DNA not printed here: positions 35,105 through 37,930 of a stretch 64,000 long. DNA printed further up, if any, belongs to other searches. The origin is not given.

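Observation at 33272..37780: Two tandem giant multiheme-c / diheme-b fusion proteins (17 and 11 hemes)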

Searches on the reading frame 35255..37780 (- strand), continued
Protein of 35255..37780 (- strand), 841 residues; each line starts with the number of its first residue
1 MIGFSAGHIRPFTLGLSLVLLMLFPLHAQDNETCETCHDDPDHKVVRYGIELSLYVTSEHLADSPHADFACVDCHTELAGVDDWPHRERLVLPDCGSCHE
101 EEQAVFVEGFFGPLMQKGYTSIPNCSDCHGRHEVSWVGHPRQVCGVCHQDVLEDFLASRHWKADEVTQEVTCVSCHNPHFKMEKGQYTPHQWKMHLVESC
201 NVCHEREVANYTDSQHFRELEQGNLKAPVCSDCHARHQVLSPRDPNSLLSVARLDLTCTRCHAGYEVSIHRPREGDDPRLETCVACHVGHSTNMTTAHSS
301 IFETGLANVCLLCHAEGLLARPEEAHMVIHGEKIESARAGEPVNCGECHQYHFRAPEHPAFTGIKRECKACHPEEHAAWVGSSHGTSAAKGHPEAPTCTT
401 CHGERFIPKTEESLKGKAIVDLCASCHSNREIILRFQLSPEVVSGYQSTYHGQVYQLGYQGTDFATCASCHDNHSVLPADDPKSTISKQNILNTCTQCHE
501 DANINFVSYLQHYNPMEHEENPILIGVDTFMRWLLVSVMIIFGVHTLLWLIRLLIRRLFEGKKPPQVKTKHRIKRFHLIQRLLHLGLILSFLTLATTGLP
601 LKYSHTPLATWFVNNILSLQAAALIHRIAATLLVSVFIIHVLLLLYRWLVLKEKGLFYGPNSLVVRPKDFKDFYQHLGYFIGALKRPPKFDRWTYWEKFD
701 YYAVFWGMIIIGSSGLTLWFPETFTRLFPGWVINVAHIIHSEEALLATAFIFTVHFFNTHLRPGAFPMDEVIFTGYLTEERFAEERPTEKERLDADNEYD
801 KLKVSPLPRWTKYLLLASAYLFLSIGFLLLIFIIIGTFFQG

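Call 47: fold_search(model_id=the predicted structure, library=pdb)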
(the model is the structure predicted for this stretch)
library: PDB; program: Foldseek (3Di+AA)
matches with E <= 10: 71; with E <= 0.001: 1
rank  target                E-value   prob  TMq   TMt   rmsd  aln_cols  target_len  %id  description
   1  1kqf_C                4.8e-05  1.00  0.22  0.77   4.0       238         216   15  FORMATE DEHYDROGENASE N FROM E. COLI (released 2002-03-15)
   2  4gd3_A                6.8e-01  0.95  0.14  0.54   6.7       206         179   14  Structure of E. coli hydrogenase-1 in complex with cytochrome b (released 2013-01-02)
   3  8wpm_C                1.2e+00  0.04  0.07  0.08  22.8       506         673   11  Cryo-EM structure of the human TRPC1/C4 heteromer in complex with Pico145 (released 2024-10-16)
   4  6g94_A                1.3e+00  0.82  0.13  0.54   8.2       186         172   18  Structure of E. coli hydrogenase-1 C19G variant in complex with cytochrome b (released 2018-06-13)
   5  9b4e_A                1.7e+00  0.05  0.07  0.13  27.4       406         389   11  Structure of wild type human PSS1 (released 2024-09-04)
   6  8gym_Qc               1.9e+00  0.25  0.11  0.20  15.0       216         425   13  Cryo-EM structure of Tetrahymena thermophila respiratory mega-complex MC IV2+(I+III2+II)2 (released 2023-06-14)
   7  9inh_A                1.9e+00  0.05  0.10  0.12  22.9       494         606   13  Cryo-EM structure of human XPR1 in complex with InsP6 in outward-facing state (SPX visible)-in the presence of KIDINS2 (released 2025-04-02)
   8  6g94_B                1.9e+00  0.85  0.13  0.60   9.3       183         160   13  Structure of E. coli hydrogenase-1 C19G variant in complex with cytochrome b (released 2018-06-13)
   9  5weh_C                1.9e+00  0.15  0.12  0.27  13.2       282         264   12  Cytochrome c oxidase from Rhodobacter sphaeroides in the reduced state (released 2017-09-13)
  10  9b4g_A                2.1e+00  0.03  0.08  0.14  27.8       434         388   12  Structure of inhibitor-bound human PSS1 (released 2024-09-04)
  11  8wlj_A                2.3e+00  0.07  0.07  0.13  20.1       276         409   13  Cryo-EM structure of human apo VMAT2 with nanobody in an outward-facing conformation (released 2024-06-12)
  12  6vi4_B                2.4e+00  0.06  0.08  0.17  25.7       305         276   12  Nanobody-Enabled Monitoring of Kappa Opioid Receptor States (released 2020-03-18)
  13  8tgn_A                2.6e+00  0.02  0.07  0.12  24.4       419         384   10  VMAT1 dimer with serotonin and reserpine (released 2024-03-20)
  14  7au3_C                3.0e+00  0.15  0.13  0.29  13.3       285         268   11  Cytochrome c oxidase structure in F-state (released 2021-12-01)
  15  8tgk_A                3.1e+00  0.03  0.07  0.12  23.1       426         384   10  VMAT1 dimer with histamine and reserpine (released 2024-03-20)
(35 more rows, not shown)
